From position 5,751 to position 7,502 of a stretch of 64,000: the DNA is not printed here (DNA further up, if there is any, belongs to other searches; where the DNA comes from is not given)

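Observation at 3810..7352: ImcH-like and CbcL-like inner-membrane quinol oxidoreductase modules joined in one operon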

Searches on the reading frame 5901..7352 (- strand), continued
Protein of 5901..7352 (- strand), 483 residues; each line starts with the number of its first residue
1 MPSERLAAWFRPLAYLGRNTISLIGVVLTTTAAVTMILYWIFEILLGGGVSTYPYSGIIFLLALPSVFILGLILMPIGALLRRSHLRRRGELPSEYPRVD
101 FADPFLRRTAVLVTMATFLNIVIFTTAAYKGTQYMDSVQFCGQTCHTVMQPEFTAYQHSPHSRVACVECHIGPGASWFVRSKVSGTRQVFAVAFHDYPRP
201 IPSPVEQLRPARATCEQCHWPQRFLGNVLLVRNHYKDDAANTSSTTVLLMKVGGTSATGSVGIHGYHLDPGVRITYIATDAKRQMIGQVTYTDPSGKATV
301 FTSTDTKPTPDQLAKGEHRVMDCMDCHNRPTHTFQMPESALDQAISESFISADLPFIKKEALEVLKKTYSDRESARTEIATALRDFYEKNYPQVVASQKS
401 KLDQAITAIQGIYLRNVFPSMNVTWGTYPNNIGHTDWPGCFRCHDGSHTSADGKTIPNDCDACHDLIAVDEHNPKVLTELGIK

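Call 72: find_encoding_contigs(protein=P0127, flank=6000, max_places=2)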
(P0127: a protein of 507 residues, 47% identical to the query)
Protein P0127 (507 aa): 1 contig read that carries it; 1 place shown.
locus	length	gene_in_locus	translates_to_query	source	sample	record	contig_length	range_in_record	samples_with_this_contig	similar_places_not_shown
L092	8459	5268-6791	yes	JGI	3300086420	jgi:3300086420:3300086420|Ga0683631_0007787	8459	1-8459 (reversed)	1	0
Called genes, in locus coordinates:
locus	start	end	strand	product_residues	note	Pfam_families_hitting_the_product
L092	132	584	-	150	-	PF02566:OsmC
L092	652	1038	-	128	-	-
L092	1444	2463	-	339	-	PF04055:Radical_SAM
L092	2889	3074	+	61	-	PF13442:Cytochrome_CBB3 (weak)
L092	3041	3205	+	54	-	PF13442:Cytochrome_CBB3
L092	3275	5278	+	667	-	PF02085:Cytochrom_CIII (faint), PF09699:Paired_CXXCH_1 (faint), PF14522:Cytochrome_C7 (faint), PF14537:Cytochrom_c3_2 (faint), PF22678:Cytochrom_c_NrfB-like (faint), PF01292:Ni_hydr_CYTB, PF14358:DUF4405 (faint)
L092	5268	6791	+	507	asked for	PF03264:Cytochrom_NNT, PF14522:Cytochrome_C7 (faint), PF14537:Cytochrom_c3_2 (weak)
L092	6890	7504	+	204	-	PF07638:Sigma70_ECF, PF08281:Sigma70_r4_2 (faint)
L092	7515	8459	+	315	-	?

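Call 75: search_solved_structures(query=A3, max_evalue=1, show_alignments=2)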
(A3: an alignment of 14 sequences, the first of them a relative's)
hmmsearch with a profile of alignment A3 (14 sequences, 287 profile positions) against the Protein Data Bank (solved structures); distinct sequences matched with E-value up to 1: 1.
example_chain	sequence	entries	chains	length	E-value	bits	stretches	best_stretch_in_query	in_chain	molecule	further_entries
1kqf_C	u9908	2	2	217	0.00032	23.1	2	17-98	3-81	FORMATE DEHYDROGENASE, NITRATE-INDUCIBLE, CYTOCHROME B556(FDN) SUBUNIT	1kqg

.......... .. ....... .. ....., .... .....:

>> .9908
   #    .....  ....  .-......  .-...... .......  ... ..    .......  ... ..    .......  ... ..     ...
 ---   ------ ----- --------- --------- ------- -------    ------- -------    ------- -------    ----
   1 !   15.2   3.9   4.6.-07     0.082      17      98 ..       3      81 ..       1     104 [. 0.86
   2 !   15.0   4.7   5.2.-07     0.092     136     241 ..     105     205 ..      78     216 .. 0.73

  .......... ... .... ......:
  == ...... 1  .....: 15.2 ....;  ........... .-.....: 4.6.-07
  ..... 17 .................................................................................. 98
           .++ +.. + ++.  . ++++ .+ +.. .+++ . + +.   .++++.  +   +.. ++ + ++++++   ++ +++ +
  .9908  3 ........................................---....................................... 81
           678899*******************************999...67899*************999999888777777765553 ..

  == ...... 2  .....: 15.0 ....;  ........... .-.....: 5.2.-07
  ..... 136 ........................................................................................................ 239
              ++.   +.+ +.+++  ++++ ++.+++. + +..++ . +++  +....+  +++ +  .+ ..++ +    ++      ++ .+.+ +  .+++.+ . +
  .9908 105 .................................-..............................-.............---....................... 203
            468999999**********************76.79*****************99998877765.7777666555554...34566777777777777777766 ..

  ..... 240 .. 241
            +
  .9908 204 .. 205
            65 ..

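Call 85: predict_structure(alignment_id=A2)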
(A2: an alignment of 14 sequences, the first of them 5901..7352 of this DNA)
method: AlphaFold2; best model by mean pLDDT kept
length: 483 residues; sequences in the alignment: 14
mean_pLDDT: 70.9   pTM: 0.59
mean pLDDT of the five models: 70.9, 70.5, 67.4, 66.5, 65.0
residues with pLDDT >= 90: 56; 70-90: 202; 50-70: 181; < 50: 44
segments of 3 or more residues with pLDDT < 50: 203-207, 222-226, 253-263, 329-332, 422-424, 426-435, 437-439
pLDDT, mean of each block of 10 residues (from residue 1): 53 65 85 83 69 64 80 84 80 63 74 78 77 72 66 61 61 60 63 61 50 56 53 86 74 44 53 78 77 87 81 80 57 66 91 94 84 87 96 93 95 72 46 46 74 75 55 57 52
secondary structure, 60 per line:
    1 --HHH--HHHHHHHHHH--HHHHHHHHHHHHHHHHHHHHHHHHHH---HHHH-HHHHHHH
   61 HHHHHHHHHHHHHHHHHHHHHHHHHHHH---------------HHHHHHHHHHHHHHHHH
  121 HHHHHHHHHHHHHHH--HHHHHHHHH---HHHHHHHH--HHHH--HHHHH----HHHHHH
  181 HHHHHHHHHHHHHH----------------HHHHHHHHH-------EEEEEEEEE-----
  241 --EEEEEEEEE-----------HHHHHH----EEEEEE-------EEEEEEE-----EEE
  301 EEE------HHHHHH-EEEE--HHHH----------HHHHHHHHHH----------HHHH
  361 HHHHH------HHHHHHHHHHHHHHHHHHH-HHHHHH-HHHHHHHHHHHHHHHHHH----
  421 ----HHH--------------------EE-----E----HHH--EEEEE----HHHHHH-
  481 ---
elements in order: H8-17 H20-45 H49-52 H54-88 H104-135 H138-146 H150-157 H160-163 H166-170 H175-194 H211-219 E227-235 E243-251 H263-268 E273-278 E286-292 E298-303 H310-315 E317-320 H323-326 H337-346 H357-365 H372-390 H392-397 H399-416 E465-469 H474-479

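Call 87: fold_search(model_id=the predicted structure, library=pdb)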
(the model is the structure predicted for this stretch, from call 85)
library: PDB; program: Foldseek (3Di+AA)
matches with E <= 10: 91; with E <= 0.001: 0
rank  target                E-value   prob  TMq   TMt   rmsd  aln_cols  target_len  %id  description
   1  2vr0_F                3.8e-02  1.00  0.17  0.45   4.6       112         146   26  Crystal structure of cytochrome c nitrite reductase NrfHA complex bound to the HQNO inhibitor (released 2008-06-03)
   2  5urk                  1.7e-01  0.05  0.08  0.04  24.6       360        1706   12  Crystal structure of human BRR2 in complex with T-3935799 (released 2017-07-19)
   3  6s8o                  1.9e-01  0.04  0.07  0.03  24.7       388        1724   11  Human Brr2 Helicase Region M641C/A1582C (released 2020-01-22)
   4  6s9i_B                2.3e-01  0.08  0.11  0.04  24.9       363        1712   11  Human Brr2 Helicase Region D534C/N1866C in complex with C-tail deleted Jab1 (released 2020-01-22)
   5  8rc0_B                3.2e-01  0.05  0.09  0.04  23.2       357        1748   11  Structure of the human 20S U5 snRNP (released 2024-03-27)
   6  5urm_B                3.3e-01  0.04  0.08  0.03  23.8       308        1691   11  Crystal structure of human BRR2 in complex with T-1206548 (released 2017-07-19)
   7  6s8q_B                5.1e-01  0.06  0.11  0.04  24.1       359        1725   12  Human Brr2 Helicase Region in complex with C-tail deleted Jab1 (released 2020-01-22)
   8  7zpq_CA               5.1e-01  0.04  0.09  0.03  19.6       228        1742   10  Structure of the RQT-bound 80S ribosome from S. cerevisiae (C1) (released 2023-02-22)
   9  4f92                  5.9e-01  0.03  0.08  0.04  24.2       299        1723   11  Brr2 Helicase Region S1087L (released 2012-10-17)
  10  7os2_B                5.9e-01  0.03  0.07  0.03  24.6       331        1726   12  Cryo-EM structure of Brr2 in complex with Jab1/MPN and C9ORF78 (released 2022-02-23)
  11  8bca_B                8.3e-01  0.02  0.08  0.03  24.6       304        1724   12  Human Brr2 Helicase Region in complex with C-tail deleted Jab1 and compound 26 (released 2023-03-08)
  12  8q7x_B                8.8e-01  0.03  0.08  0.04  24.1       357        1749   11  Structure of the recycling U5 snRNP bound to chaperone CD2BP2 (State 4) (released 2024-04-17)
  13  6qw6_5B               8.8e-01  0.03  0.08  0.03  23.4       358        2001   10  Structure of the human U5.U4/U6 tri-snRNP at 2.9A resolution. (released 2019-04-17)
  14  8ro0_B                9.2e-01  0.04  0.09  0.04  17.7       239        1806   12  Structure of the C. elegans Intron Lariat Spliceosome primed for disassembly (ILS') (released 2024-08-07)
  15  7bdk_B                9.6e-01  0.04  0.11  0.04  23.2       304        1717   10  Human Brr2 Helicase Region in complex with C-tail deleted Jab1 and ADP (released 2021-06-09)
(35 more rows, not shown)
